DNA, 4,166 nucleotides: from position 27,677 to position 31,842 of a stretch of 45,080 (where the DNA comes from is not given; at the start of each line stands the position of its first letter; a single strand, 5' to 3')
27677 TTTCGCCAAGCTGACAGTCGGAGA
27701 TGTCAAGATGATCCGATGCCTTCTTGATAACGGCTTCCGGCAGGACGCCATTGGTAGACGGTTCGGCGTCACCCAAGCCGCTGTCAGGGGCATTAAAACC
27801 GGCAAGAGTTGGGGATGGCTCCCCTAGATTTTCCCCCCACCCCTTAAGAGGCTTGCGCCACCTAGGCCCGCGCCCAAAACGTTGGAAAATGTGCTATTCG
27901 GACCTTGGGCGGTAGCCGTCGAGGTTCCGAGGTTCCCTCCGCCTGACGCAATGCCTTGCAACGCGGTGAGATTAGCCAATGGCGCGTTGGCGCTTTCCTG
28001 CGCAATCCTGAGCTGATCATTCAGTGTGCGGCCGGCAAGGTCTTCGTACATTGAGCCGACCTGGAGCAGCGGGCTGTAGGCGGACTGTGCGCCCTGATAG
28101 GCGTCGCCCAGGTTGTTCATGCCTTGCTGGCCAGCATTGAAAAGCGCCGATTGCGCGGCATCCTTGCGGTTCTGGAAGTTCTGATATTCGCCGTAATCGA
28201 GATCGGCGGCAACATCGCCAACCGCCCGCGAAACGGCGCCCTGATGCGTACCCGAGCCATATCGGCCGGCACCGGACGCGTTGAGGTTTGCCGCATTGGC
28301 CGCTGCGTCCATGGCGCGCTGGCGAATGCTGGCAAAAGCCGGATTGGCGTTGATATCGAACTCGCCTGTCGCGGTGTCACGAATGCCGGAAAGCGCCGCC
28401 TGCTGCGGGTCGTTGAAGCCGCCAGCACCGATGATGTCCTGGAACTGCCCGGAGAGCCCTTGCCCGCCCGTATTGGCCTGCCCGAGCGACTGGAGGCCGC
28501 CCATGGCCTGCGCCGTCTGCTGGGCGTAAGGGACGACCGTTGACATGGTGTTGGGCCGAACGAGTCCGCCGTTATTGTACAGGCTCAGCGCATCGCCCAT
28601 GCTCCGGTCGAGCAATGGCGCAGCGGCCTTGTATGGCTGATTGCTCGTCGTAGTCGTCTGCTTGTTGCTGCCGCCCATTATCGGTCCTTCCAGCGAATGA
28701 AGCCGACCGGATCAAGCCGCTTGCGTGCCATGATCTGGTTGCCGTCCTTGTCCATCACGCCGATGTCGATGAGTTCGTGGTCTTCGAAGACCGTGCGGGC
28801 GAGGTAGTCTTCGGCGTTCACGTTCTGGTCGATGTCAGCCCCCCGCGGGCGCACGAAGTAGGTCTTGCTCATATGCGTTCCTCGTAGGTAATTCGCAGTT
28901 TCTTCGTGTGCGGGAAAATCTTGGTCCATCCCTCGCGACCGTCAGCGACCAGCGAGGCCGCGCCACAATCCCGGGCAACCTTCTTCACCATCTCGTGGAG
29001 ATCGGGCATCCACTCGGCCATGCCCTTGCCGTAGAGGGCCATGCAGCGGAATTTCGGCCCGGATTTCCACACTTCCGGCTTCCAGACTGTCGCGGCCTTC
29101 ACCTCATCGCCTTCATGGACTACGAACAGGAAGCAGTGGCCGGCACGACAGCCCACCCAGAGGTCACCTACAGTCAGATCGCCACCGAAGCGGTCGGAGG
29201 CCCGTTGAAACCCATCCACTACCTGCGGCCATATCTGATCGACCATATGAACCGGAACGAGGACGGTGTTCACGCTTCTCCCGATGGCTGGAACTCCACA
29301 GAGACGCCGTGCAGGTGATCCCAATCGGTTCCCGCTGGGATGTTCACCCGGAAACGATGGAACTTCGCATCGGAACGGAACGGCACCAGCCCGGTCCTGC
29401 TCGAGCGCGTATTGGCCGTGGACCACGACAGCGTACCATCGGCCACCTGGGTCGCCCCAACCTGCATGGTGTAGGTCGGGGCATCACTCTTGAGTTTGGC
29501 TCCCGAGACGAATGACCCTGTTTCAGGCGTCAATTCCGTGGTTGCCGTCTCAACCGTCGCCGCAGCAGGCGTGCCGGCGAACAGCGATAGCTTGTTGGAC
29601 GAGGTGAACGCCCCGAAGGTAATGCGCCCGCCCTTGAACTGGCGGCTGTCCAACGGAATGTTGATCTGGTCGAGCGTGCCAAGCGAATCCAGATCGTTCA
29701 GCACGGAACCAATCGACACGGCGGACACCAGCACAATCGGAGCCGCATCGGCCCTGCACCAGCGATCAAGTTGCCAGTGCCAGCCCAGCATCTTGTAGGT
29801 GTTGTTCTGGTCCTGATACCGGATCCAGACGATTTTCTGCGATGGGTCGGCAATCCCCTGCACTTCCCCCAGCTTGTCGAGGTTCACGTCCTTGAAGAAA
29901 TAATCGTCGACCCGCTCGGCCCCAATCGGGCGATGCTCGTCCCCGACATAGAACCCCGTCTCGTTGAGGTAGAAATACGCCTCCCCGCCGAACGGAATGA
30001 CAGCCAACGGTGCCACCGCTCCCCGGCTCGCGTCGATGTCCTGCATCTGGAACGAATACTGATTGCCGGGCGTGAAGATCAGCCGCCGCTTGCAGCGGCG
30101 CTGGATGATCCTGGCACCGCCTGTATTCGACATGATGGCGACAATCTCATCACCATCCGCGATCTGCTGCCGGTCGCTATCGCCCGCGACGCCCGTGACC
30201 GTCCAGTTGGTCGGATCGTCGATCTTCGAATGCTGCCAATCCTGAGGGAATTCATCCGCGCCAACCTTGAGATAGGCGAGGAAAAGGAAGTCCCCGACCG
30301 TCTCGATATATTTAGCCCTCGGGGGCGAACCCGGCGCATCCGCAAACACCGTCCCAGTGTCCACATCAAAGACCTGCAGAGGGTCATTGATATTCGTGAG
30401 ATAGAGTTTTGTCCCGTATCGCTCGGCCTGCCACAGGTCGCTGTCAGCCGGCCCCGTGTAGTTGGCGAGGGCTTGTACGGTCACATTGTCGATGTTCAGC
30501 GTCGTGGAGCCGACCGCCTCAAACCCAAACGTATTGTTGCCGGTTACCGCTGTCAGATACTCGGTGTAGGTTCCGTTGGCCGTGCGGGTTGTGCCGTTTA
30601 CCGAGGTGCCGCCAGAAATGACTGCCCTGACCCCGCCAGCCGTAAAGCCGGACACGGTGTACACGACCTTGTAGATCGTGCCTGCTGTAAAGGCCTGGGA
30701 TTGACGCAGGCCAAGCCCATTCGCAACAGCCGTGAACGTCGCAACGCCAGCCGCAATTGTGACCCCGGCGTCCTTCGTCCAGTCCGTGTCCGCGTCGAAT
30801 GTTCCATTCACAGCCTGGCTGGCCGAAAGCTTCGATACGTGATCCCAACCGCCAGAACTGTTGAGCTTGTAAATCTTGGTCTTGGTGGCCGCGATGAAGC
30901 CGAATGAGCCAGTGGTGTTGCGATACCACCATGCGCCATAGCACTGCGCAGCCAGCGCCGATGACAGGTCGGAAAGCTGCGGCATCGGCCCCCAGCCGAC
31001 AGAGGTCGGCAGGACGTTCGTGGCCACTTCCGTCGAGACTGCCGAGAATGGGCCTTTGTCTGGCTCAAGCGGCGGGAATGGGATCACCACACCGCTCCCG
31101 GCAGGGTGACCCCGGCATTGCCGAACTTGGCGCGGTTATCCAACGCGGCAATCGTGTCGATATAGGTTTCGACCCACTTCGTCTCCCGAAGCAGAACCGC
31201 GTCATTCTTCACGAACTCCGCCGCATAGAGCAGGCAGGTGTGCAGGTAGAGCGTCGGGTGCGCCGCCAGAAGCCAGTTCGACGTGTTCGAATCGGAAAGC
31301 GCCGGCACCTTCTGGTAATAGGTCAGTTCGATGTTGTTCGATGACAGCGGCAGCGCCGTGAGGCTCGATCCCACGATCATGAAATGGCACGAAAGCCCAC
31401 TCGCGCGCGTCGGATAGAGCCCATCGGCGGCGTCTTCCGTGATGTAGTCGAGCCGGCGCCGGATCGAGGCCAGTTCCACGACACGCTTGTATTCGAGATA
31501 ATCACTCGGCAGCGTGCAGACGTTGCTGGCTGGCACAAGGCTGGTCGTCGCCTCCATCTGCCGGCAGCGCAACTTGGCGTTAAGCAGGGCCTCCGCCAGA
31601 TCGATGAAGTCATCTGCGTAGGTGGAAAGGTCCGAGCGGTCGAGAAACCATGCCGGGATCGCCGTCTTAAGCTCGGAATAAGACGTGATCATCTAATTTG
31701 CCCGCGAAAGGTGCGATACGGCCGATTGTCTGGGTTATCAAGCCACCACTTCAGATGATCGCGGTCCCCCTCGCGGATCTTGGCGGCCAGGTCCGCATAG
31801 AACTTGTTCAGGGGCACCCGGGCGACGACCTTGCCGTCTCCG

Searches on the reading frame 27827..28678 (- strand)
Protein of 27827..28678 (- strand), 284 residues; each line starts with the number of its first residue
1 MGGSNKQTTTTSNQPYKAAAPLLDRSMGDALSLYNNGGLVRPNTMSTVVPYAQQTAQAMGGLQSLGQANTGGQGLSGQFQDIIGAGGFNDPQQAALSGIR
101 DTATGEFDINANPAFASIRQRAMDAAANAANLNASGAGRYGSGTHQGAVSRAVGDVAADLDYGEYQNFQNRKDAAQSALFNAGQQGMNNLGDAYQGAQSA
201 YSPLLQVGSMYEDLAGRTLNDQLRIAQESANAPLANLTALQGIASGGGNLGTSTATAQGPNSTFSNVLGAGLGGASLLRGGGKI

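Call 52: search_protein_families(library=phrogs, proteins=[window:27827-28678:-], max_evalue=0.001)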
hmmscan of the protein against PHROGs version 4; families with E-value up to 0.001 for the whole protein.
window:27827-28678:- (284 aa): 1 family
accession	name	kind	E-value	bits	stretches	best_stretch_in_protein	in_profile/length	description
phrog_4287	-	DNA, RNA and nucleotide metabolism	2e-19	71.1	1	2-277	5-312/392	DNA ejection protein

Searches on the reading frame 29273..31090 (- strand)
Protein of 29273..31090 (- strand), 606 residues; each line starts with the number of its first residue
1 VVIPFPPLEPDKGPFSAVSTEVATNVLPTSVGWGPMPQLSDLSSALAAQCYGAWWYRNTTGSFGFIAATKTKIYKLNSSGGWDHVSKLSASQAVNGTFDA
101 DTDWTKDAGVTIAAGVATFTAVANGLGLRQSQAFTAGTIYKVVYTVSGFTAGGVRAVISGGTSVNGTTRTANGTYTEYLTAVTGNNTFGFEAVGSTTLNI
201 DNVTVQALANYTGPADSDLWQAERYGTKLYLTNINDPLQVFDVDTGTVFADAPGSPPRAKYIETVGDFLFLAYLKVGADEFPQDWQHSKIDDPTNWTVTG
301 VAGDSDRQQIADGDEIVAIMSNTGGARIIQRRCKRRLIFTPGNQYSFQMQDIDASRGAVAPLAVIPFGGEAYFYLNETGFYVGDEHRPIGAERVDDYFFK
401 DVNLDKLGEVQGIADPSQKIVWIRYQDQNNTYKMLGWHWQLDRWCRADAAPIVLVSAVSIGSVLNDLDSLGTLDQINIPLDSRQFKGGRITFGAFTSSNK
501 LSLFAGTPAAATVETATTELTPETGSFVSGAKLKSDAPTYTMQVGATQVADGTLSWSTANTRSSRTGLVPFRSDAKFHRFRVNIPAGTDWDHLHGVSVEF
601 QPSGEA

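Call 52: search_protein_families(library=phrogs, proteins=[window:29273-31090:-], max_evalue=0.001)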
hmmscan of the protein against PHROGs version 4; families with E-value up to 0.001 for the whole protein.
window:29273-31090:- (606 aa): 2 families
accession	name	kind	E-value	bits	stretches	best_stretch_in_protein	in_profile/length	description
phrog_3287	-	head and packaging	1.3e-66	226.5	1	7-605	22-523/524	virion structural protein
phrog_30593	-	unknown function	2.1e-06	28.2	1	88-167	243-321/322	-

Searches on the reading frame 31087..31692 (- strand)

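Call 52: search_protein_families(library=phrogs, proteins=[window:31087-31692:-], max_evalue=0.001)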
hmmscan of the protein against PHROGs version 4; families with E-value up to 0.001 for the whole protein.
window:31087-31692:- (202 aa): 1 family
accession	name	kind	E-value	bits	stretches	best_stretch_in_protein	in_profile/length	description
phrog_2941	-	head and packaging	8.3e-39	134.4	1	1-199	2-205/208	virion structural protein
